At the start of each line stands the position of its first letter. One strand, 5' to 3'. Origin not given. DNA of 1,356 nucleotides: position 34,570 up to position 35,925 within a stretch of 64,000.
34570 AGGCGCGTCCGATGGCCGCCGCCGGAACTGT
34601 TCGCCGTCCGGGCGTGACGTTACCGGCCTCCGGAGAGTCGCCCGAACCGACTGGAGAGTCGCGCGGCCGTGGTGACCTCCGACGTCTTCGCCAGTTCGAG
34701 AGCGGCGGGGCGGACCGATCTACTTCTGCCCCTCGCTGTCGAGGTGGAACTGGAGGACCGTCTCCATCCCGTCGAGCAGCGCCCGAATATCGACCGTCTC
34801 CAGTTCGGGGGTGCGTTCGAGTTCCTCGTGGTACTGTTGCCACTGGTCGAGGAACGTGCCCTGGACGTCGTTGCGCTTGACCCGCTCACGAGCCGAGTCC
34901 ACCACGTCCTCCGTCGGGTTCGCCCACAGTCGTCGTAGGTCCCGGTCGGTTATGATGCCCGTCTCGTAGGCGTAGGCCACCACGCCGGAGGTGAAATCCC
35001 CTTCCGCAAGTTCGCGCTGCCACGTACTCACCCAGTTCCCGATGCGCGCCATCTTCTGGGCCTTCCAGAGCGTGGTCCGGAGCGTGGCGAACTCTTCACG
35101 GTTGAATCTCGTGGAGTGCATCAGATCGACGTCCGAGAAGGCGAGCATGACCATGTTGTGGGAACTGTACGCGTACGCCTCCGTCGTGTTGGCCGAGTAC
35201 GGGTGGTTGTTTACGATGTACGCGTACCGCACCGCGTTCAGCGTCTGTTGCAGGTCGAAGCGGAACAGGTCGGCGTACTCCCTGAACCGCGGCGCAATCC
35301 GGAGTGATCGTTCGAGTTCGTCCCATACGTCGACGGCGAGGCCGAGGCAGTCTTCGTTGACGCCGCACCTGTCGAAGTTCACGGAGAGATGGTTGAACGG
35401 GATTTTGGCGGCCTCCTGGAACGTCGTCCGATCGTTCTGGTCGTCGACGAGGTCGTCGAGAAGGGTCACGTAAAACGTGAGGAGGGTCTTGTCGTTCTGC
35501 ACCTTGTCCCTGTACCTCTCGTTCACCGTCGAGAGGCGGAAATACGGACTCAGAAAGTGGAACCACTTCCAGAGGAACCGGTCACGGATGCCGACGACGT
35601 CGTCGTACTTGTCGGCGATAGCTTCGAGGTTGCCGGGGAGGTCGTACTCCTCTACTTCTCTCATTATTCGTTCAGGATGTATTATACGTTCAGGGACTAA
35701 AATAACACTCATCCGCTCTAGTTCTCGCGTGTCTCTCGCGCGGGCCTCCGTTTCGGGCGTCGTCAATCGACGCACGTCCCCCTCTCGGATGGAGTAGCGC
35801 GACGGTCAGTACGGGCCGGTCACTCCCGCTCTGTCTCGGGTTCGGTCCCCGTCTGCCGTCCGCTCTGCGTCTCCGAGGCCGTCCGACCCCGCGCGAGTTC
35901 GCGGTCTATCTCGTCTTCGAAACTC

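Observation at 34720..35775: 351-aa island protein carries DDxxD and NSE-like motifs at terpene-synthase spacing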

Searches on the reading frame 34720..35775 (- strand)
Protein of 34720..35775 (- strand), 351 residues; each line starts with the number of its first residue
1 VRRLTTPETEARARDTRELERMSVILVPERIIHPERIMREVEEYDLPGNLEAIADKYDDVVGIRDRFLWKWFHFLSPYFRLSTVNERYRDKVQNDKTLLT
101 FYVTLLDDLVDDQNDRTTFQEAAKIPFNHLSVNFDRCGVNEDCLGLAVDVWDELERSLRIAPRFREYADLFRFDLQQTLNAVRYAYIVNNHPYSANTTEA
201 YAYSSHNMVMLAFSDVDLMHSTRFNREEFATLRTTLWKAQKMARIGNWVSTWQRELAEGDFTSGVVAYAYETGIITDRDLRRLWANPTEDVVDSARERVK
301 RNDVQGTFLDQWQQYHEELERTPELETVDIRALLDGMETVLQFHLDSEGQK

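Call 3: search_protein_families(library=pfam, proteins=[window:34720-35775:-], max_evalue=10)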
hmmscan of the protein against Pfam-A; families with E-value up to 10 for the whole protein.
window:34720-35775:- (351 aa): 1 family
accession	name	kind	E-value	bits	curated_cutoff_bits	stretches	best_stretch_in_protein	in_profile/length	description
PF19086.5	Terpene_syn_C_2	-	0.00027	21.2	23.7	1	102-274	5-180/199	Terpene synthase family 2, C-terminal metal binding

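Call 4: search_protein_families(library=ncbifam, proteins=[window:34720-35775:-], max_evalue=10)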
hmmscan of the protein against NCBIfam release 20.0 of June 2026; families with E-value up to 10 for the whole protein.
window:34720-35775:- (351 aa): 0 families

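Call 5: search_solved_structures(query=window:34720-35775:-, max_evalue=10, show_alignments=3)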
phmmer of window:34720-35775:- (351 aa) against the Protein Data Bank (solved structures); distinct sequences matched with E-value up to 10: 13.
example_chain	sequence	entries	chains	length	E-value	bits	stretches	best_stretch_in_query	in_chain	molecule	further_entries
9cia_B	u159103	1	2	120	0.43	12.8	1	70-110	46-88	UCHT1 Fab chain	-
9jy2_B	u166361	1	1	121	0.43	12.8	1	70-110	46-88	Fab heavy chain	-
1xiw_D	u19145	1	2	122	0.44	12.8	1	70-110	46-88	immunoglobulin heavy chain variable region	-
5eim_A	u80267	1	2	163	1.2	11.3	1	148-197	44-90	YTH domain-containing protein mmi1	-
6fpp_A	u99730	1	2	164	1.2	11.3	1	148-197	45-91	YTH domain-containing protein mmi1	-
5o8m_A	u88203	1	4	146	1.3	11.3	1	149-198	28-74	YTH domain-containing protein mmi1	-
9jy0_B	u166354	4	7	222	1.3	11.3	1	70-109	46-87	Fab heavy chain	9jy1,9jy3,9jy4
5eip_A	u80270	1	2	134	1.3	11.3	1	149-198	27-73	YTH domain-containing protein mmi1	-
9ci8_B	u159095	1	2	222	1.3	11.3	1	70-109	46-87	UCHT1 Fab chain 2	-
5hfz_A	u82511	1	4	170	1.3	11.2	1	148-197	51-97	YTH domain-containing protein mmi1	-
5h8a_A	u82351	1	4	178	1.5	11.1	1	148-197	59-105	YTH domain-containing protein mmi1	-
5dno_A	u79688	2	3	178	1.5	11.1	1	148-197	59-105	YTH domain-containing protein mmi1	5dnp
6fpq_A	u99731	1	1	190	1.7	10.9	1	148-196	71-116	YTH domain-containing protein mmi1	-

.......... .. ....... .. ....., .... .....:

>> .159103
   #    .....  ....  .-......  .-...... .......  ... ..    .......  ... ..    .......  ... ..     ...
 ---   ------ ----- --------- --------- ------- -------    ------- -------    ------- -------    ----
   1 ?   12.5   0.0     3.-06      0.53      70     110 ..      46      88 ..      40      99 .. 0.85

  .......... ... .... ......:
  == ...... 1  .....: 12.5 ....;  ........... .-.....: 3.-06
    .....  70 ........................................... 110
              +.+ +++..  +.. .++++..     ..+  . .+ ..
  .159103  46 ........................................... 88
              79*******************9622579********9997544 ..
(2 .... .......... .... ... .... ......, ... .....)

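Call 6: find_homologous_proteins(query=window:34720-35775:-, max_evalue=0.001)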
Query window:34720-35775:- (351 aa): 216 proteins with E <= 0.001 among 3645 candidates; the best 120 are listed.
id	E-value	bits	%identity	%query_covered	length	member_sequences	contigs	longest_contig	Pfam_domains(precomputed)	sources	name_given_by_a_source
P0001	1.3e-210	717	100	89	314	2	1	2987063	-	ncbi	-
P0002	2.8e-182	623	86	89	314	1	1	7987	-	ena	-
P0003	1.1e-173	595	82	89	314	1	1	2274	PF19086.6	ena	-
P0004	1.3e-171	588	81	89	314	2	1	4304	PF19086.6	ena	-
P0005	9.0e-168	576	79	89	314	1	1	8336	-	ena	-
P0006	2.1e-161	555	76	89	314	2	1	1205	-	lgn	-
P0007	1.5e-158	545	75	89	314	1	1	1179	-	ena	-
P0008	3.8e-146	505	70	89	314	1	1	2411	-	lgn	-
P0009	9.3e-144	497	68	89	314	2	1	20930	PF19086.6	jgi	-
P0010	7.3e-142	491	68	89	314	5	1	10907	PF19086.6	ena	-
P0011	1.8e-141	489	67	88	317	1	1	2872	-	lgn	-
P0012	3.3e-140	485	66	89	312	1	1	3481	PF19086.6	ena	-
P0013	7.0e-140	484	66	89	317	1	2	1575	PF19086.6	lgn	-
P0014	2.3e-138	479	65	90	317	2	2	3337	PF19086.6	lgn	-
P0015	1.9e-136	473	64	90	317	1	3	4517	PF19086.6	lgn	-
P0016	5.5e-136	471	63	90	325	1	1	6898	PF19086.6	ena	-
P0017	6.8e-133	461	64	89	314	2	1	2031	PF19086.6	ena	-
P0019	1.8e-122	427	58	93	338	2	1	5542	PF19086.6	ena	-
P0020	2.8e-115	403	57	89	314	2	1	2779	PF19086.6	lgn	-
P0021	1.5e-109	384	55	91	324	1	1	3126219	PF19086.6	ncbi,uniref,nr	ncbi:terpene synthase family protein [Halomarina litorea]|uniref:terpene synthase family protein n=1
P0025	4.6e-87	310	49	89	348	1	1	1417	PF19086.6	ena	-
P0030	1.9e-83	298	42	91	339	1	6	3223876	PF19086.6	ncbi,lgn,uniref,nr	ncbi:hypothetical protein Halru_2224 [Halovivax ruber XH-70]|uniref:Geranylgeranyl pyrophosphate syn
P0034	5.2e-82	294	46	89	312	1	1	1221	PF19086.6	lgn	-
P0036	2.1e-80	289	42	90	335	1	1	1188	PF19086.6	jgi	jgi:hypothetical protein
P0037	4.7e-80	287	43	90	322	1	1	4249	PF19086.6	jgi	jgi:hypothetical protein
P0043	1.0e-78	283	43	89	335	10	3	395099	-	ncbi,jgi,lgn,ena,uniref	ncbi:hypothetical protein [Halovenus amylolytica]|uniref:hypothetical protein n=1 Tax=Halovenus amyl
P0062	1.0e-75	273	43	87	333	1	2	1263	PF19086.6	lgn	-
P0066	5.0e-75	271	43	89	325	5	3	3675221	-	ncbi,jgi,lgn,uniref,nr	ncbi:hypothetical protein [Halorientalis marina]|jgi:hypothetical protein|uniref:hypothetical protei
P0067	6.0e-75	271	40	90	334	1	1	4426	PF19086.6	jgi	jgi:hypothetical protein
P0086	2.3e-73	265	41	90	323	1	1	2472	PF19086.6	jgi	jgi:hypothetical protein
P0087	2.6e-73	265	41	90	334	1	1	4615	PF19086.6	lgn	-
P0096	7.2e-73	264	41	90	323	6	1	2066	PF19086.6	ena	-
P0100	9.9e-73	263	41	89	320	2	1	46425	PF19086.6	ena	-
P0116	7.3e-72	260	39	90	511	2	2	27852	PF08663.16,PF00072.31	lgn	-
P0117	8.8e-72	260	40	91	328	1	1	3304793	PF19086.6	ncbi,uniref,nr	ncbi:hypothetical protein [Haloarcula litorea]|uniref:hypothetical protein n=1 Tax=Haloarcula litore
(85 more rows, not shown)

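Call 9: list_cluster_members(proteins=[P0001, P0021, P0030])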
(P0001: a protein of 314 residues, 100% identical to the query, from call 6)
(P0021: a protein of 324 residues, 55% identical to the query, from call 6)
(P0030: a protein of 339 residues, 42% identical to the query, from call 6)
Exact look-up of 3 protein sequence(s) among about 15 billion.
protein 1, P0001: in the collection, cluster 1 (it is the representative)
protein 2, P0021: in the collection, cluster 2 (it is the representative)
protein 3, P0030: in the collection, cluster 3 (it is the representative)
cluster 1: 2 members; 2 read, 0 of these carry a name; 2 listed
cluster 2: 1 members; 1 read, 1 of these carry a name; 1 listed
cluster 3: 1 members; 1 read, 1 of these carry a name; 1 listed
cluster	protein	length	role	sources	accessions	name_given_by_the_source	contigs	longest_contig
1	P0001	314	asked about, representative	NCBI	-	-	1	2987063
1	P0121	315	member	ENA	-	-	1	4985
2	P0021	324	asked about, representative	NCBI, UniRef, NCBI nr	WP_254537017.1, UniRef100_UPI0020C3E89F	terpene synthase family protein [Halomarina litorea] | terpene synthase family protein n=1 Tax=Halomarina litorea TaxID=2961595 ... | terpene synthase family protein [Halomarina sp. BCD28]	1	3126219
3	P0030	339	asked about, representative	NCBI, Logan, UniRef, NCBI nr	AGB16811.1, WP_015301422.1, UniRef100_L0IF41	hypothetical protein Halru_2224 [Halovivax ruber XH-70] | Geranylgeranyl pyrophosphate synthase n=1 Tax=Halovivax ruber (strain DSM 18193 / JCM ... | hypothetical protein [Halovivax ruber]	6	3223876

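Call 12: search_solved_structures(query=A1, max_evalue=10, show_alignments=3)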
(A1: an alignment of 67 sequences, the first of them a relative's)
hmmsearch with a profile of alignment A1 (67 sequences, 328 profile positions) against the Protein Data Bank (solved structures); distinct sequences matched with E-value up to 10: 2.
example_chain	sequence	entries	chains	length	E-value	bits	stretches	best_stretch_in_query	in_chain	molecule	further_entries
7bzb_A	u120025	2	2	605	0.15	14.6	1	213-273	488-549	Terpenoid synthase 18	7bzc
7e4m_A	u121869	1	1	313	0.84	12.1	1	201-250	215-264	Stt4548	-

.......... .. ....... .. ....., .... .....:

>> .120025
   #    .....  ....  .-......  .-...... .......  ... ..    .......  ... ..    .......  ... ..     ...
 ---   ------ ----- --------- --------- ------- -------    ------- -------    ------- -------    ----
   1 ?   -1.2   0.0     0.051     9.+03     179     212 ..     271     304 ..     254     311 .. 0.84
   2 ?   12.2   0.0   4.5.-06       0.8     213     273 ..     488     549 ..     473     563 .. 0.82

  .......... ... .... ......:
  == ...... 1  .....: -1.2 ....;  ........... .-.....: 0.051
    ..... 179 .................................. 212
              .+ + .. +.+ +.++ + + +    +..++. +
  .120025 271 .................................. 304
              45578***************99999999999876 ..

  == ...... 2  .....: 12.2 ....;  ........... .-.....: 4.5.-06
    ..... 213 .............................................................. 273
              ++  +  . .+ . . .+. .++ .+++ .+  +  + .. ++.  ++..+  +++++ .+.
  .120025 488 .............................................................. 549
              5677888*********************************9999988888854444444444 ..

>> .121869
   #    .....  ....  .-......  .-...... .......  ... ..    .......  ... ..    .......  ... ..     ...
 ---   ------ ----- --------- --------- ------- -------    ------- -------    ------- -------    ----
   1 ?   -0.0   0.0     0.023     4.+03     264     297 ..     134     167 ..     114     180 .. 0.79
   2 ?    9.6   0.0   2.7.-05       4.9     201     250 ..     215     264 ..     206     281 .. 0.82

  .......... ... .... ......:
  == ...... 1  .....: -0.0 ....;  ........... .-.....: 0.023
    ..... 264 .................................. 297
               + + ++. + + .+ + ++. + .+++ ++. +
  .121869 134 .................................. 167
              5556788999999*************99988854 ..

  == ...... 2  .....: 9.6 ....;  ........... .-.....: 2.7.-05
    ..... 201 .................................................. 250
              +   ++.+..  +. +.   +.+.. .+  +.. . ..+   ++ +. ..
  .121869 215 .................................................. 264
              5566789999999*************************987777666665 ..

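Call 13: find_encoding_contigs(protein=P0001, flank=10000, max_places=3)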
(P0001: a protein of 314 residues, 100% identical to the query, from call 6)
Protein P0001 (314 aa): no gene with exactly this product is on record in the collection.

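Call 14: find_encoding_contigs(protein=P0021, flank=8000, max_places=2)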
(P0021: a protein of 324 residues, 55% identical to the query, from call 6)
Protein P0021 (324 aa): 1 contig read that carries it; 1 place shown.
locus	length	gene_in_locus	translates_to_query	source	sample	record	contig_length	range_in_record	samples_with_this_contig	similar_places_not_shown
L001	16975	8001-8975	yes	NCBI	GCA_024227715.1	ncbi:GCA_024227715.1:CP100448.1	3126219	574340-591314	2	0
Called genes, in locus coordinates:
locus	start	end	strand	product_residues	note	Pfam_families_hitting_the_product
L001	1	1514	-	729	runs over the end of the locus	PF00437:T2SSE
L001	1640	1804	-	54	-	PF00096:zf-C2H2 (faint), PF13894:zf-C2H2_4 (faint)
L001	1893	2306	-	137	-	PF03928:HbpS-like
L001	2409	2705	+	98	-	-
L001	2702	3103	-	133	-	PF02287:Dehydratase_SU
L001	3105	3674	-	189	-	PF02288:Dehydratase_MU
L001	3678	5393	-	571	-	PF02286:Dehydratase_LU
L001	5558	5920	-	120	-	PF02288:Dehydratase_MU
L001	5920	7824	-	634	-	PF18427:DDR_swiveling, PF08841:DDR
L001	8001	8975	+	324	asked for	PF19086:Terpene_syn_C_2 (weak)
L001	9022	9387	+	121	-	-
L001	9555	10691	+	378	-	PF01266:DAO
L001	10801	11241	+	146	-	PF00582:Usp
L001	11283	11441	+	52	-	-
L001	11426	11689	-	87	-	-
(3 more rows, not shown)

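Call 15: find_encoding_contigs(protein=P0030, flank=8000, max_places=2)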
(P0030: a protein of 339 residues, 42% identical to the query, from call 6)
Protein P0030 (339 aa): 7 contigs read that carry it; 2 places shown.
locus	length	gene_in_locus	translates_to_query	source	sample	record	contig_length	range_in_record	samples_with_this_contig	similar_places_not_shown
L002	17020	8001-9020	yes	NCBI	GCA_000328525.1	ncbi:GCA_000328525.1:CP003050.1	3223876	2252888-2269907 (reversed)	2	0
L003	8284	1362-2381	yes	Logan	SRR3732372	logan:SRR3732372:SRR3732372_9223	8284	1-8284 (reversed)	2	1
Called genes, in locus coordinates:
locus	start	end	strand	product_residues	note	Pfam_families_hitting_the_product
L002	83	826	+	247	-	PF01177:Asp_Glu_race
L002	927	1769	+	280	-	PF18761:Heliorhodopsin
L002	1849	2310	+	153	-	PF01243:PNPOx_N (faint)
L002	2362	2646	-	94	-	PF25923:DUF7969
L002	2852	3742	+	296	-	PF01036:Bac_rhodopsin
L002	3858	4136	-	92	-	-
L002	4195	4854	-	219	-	-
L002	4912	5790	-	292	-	PF01061:ABC2_membrane, PF12698:ABC2_membrane_3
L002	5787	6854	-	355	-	PF00005:ABC_tran, PF13304:AAA_21, PF13732:DrrA1-3_C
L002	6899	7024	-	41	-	-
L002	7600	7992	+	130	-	PF24035:DUF7344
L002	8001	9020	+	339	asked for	PF19086:Terpene_syn_C_2 (weak)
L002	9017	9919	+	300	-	PF25213:HVO_A0261_N, PF09339:HTH_IclR (weak), PF08350:FilR1_middle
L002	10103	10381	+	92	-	-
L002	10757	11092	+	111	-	PF18545:HalOD1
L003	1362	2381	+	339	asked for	PF19086:Terpene_syn_C_2 (weak)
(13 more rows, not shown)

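Call 17: find_encoding_contigs(protein=P0043, flank=6000, max_places=2)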
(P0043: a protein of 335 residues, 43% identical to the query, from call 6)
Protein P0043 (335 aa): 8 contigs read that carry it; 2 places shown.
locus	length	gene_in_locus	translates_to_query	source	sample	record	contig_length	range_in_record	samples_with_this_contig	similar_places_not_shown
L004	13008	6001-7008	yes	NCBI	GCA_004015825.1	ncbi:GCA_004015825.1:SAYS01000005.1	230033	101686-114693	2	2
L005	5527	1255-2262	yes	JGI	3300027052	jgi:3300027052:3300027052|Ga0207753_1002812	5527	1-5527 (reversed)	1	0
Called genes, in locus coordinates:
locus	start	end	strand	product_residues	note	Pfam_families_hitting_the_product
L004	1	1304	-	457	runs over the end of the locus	PF00067:p450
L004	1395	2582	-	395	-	PF01926:MMR_HSR1, PF02421:FeoB_N (faint), PF08438:YGR210-like_G4, PF02824:TGS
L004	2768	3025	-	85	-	PF18545:HalOD1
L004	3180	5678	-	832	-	PF13492:GAF_3 (faint), PF00989:PAS, PF08448:PAS_4 (weak), PF13426:PAS_9, PF01590:GAF (weak), PF13185:GAF_2, PF15915:BAT, PF04967:HTH_10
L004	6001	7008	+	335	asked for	-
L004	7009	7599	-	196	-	-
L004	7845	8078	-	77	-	PF07043:DUF1328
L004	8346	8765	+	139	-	-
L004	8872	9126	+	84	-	PF23384:DUF7098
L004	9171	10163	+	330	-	PF25145:NfeD1b_N (weak), PF01343:Peptidase_S49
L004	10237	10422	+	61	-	PF20576:HEWD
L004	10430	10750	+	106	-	PF03091:CutA1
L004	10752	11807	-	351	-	PF25928:DUF7973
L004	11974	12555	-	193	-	PF09920:DUF2150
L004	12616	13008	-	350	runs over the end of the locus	PF03435:Sacchrp_dh_NADP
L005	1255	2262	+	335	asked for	-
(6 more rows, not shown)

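Call 18: find_encoding_contigs(protein=P0066, flank=6000, max_places=2)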
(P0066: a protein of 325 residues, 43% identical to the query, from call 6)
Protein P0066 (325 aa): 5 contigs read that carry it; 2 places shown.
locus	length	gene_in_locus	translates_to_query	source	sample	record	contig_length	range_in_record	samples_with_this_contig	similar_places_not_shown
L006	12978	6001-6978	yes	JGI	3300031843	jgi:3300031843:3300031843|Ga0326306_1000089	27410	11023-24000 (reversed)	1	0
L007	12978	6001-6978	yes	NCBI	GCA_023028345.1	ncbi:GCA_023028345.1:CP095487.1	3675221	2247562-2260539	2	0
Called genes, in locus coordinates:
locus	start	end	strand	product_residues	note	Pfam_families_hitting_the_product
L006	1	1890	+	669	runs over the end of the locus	PF00939:Na_sulph_symp (weak), PF03600:CitMHS, PF02080:TrkA_C, PF00939:Na_sulph_symp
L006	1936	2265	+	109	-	-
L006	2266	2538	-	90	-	-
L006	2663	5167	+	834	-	PF08448:PAS_4 (faint), PF00989:PAS, PF13188:PAS_8 (weak), PF13426:PAS_9, PF13185:GAF_2, PF15915:BAT, PF04545:Sigma70_r4 (weak), PF04967:HTH_10, +4 more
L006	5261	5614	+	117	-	PF18545:HalOD1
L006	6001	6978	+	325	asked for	-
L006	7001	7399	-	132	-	PF12802:MarR_2 (faint), PF01638:HxlR, PF09339:HTH_IclR (weak), PF12840:HTH_20 (weak)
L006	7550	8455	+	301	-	PF00226:DnaJ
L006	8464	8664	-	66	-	-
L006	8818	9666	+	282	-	-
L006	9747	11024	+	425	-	PF00815:Histidinol_dh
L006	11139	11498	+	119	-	PF01521:Fe-S_biosyn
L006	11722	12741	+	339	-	-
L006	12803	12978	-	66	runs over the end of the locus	PF07311:Dodecin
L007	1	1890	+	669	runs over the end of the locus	PF00939:Na_sulph_symp (weak), PF03600:CitMHS, PF02080:TrkA_C, PF00939:Na_sulph_symp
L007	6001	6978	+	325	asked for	-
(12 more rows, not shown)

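Call 19: find_encoding_contigs(protein=P0116, flank=6000, max_places=2)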
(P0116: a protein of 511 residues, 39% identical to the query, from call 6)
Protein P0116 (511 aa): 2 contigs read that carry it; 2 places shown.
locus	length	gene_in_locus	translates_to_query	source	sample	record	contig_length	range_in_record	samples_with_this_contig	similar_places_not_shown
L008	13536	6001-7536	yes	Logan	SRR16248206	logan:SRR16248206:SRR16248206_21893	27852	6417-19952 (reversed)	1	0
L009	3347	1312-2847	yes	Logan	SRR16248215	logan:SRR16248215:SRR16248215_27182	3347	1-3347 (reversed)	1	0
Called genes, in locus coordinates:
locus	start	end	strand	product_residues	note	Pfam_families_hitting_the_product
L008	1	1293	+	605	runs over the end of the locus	PF07676:PD40 (faint), PF26549:Tricorn_N, PF26550:Tricorn_2nd (faint), PF02129:Peptidase_S15, PF01738:DLH, PF20434:BD-FAE, PF00326:Peptidase_S9, PF12146:Hydrolase_4 (weak), +1 more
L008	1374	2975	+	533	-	-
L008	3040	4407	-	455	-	PF01494:FAD_binding_3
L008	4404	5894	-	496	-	PF00072:Response_reg, PF03709:OKR_DC_1_N, PF00989:PAS, PF08448:PAS_4, PF13426:PAS_9, PF08447:PAS_3, PF00512:HisKA (weak), PF02518:HATPase_c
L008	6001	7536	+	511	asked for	PF00072:Response_reg, PF08663:HalX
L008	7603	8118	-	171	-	PF04307:YdjM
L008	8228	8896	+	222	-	PF03435:Sacchrp_dh_NADP (faint), PF03807:F420_oxidored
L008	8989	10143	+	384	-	PF13581:HATPase_c_2, PF02518:HATPase_c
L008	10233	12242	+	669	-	PF00072:Response_reg, PF00989:PAS, PF13188:PAS_8 (weak), PF13426:PAS_9 (weak), PF01590:GAF, PF13185:GAF_2, PF15915:BAT, PF04967:HTH_10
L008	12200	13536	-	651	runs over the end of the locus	PF00072:Response_reg, PF07498:Rho_N (faint), PF23365:DUF7090 (weak), PF24336:DUF7504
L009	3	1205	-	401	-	?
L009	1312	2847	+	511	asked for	PF00072:Response_reg, PF08663:HalX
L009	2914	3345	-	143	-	?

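Call 20: predict_structure(alignment_id=A1)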
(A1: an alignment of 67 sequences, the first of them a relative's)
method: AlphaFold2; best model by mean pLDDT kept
length: 314 residues; sequences in the alignment: 67
mean_pLDDT: 95.7   pTM: 0.92
mean pLDDT of the five models: 95.7, 95.5, 95.6, 95.3, 95.2
residues with pLDDT >= 90: 290; 70-90: 23; 50-70: 1; < 50: 0
segments of 3 or more residues with pLDDT < 50: none
pLDDT, mean of each block of 10 residues (from residue 1): 91 97 92 94 97 98 98 92 98 94 98 98 98 98 95 95 96 98 98 97 97 94 95 97 93 96 98 98 94 97 93 72
secondary structure, 60 per line:
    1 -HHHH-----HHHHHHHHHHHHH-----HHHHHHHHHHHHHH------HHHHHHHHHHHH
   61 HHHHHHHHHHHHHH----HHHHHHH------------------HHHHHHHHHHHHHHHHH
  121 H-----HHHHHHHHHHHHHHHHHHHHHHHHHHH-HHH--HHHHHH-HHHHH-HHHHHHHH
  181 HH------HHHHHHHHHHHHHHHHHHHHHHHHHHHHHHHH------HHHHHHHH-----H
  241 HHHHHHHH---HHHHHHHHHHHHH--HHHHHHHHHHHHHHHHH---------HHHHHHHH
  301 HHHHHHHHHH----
elements in order: H2-5 H11-23 H29-42 H49-74 H79-85 H104-121 H127-153 H160-165 H167-171 H173-182 H189-220 H227-234 H240-248 H252-264 H267-283 H293-310
